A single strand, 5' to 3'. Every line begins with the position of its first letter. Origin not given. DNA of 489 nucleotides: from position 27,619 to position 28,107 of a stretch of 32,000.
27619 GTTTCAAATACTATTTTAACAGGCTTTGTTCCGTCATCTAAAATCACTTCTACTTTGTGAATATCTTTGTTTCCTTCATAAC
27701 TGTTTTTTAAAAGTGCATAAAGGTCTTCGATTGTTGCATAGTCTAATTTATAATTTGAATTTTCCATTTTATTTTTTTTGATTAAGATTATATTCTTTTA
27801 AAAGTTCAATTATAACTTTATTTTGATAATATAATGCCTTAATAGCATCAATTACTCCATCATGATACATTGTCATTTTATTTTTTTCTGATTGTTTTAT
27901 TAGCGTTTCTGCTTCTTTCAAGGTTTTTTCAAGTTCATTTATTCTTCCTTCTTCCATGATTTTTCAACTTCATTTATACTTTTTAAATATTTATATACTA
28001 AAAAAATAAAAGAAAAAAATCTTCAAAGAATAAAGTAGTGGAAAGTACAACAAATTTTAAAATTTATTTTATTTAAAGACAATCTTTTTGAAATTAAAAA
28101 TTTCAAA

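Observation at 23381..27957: Thirteen-gene, translationally coupled ORFan operon (ASCH + minimal CARF-like protein) abutting the 23S rRNA gene: best candidate for an undescribed system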

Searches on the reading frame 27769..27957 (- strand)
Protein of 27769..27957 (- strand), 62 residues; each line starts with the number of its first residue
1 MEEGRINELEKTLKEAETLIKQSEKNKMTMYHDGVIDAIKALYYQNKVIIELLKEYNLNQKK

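Call 6: search_protein_families(library=pfam, max_evalue=1, proteins=[window:27769-27957:-])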
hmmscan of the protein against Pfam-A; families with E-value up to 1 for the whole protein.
window:27769-27957:- (62 aa): 2 families
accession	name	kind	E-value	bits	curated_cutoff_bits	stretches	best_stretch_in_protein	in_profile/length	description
PF04358.19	DsrC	-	0.083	13.8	24.9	1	2-49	11-58/107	DsrC like protein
PF16808.10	PKcGMP_CC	-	0.11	12.5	35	1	3-20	7-24/35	Coiled-coil N-terminus of cGMP-dependent protein kinase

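Call 10: search_protein_families(library=phrogs, max_evalue=0.1, proteins=[window:27769-27957:-])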
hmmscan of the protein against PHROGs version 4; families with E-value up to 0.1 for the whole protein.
window:27769-27957:- (62 aa): 2 families
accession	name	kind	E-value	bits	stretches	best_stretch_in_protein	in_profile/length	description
phrog_6680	-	unknown function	0.0055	17.6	1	8-41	17-51/78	-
phrog_15960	-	tail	0.073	13.7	1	6-41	72-107/217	tail assembly chaperone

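Call 12: list_cluster_members(proteins=[window:27769-27957:-, window:27570-27767:-, window:26948-27280:-, window:26540-26917:-, window:26108-26515:-, window:25788-26111:-, window:25400-25786:-, window:25048-25398:-, window:24379-24789:-, window:23381-24073:-])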
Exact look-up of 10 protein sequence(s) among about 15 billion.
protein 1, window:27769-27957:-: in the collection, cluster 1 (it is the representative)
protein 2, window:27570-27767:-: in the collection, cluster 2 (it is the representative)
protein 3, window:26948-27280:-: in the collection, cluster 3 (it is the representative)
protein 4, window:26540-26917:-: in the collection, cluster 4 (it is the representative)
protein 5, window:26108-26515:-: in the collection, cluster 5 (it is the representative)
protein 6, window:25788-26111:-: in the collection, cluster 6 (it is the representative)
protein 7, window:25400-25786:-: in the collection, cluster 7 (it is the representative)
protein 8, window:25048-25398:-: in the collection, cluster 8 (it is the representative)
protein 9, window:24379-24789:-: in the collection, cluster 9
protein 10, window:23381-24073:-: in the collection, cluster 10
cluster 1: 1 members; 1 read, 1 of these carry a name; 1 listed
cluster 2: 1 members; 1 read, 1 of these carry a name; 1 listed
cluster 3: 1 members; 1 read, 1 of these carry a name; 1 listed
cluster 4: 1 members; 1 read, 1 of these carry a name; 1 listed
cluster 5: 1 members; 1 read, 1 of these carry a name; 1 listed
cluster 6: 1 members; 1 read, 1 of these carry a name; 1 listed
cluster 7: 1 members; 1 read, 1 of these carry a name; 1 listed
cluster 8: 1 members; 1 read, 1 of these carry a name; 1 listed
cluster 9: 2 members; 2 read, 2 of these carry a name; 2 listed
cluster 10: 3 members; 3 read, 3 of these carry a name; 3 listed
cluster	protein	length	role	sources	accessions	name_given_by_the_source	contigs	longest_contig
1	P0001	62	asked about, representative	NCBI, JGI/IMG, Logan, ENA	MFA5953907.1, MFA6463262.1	MAG: hypothetical protein WCT51_04460 [Candidatus Shapirobacteria bacterium] | uncharacterized protein (UPF0332 family)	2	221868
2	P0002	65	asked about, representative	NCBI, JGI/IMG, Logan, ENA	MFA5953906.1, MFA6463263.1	MAG: hypothetical protein WCT51_04465 [Candidatus Shapirobacteria bacterium] | hypothetical protein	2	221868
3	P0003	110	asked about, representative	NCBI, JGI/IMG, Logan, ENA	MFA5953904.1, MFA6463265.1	MAG: hypothetical protein WCT51_04475 [Candidatus Shapirobacteria bacterium] | hypothetical protein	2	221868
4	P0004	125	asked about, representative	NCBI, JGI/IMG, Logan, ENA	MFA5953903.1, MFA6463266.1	MAG: ASCH domain-containing protein [Candidatus Shapirobacteria bacterium] | predicted transcriptional regulator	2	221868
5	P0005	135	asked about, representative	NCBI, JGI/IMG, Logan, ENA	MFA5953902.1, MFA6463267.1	MAG: hypothetical protein WCT51_04485 [Candidatus Shapirobacteria bacterium] | hypothetical protein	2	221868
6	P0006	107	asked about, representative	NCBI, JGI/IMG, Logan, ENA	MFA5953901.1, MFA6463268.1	MAG: hypothetical protein WCT51_04490 [Candidatus Shapirobacteria bacterium] | hypothetical protein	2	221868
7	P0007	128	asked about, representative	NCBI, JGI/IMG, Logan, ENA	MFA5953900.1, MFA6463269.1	MAG: hypothetical protein WCT51_04495 [Candidatus Shapirobacteria bacterium] | hypothetical protein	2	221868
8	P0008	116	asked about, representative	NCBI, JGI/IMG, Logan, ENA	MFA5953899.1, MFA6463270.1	MAG: hypothetical protein WCT51_04500 [Candidatus Shapirobacteria bacterium] | hypothetical protein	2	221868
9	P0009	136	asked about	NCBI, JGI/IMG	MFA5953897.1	MAG: hypothetical protein WC812_04860 [Candidatus Pacearchaeota archaeon] | hypothetical protein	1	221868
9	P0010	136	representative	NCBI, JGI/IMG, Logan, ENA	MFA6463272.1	MAG: hypothetical protein WCT51_04510 [Candidatus Shapirobacteria bacterium]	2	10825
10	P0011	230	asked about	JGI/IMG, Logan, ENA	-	hypothetical protein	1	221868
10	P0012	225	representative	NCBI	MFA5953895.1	MAG: hypothetical protein WC812_04850 [Candidatus Pacearchaeota archaeon]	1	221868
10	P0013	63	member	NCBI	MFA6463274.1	MAG: hypothetical protein WCT51_04520, partial [Candidatus Shapirobacteria bacterium]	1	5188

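Call 35: find_encoding_contigs(protein=P0004, flank=10000, max_places=6)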
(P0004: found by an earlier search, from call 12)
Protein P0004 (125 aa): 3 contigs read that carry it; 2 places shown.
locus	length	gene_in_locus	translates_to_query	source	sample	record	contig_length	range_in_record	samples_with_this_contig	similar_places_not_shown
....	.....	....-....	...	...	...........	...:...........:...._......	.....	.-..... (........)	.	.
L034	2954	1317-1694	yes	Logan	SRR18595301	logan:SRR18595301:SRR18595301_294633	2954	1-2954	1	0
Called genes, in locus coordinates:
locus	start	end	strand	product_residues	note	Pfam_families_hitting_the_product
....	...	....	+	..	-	-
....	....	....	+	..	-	-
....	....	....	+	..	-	-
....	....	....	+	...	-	-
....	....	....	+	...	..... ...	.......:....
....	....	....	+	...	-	-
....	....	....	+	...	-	-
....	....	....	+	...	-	-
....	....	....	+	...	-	-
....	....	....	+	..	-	-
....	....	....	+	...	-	-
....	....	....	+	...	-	-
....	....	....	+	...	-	-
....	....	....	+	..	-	-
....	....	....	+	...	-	-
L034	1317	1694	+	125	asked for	PF04266:ASCH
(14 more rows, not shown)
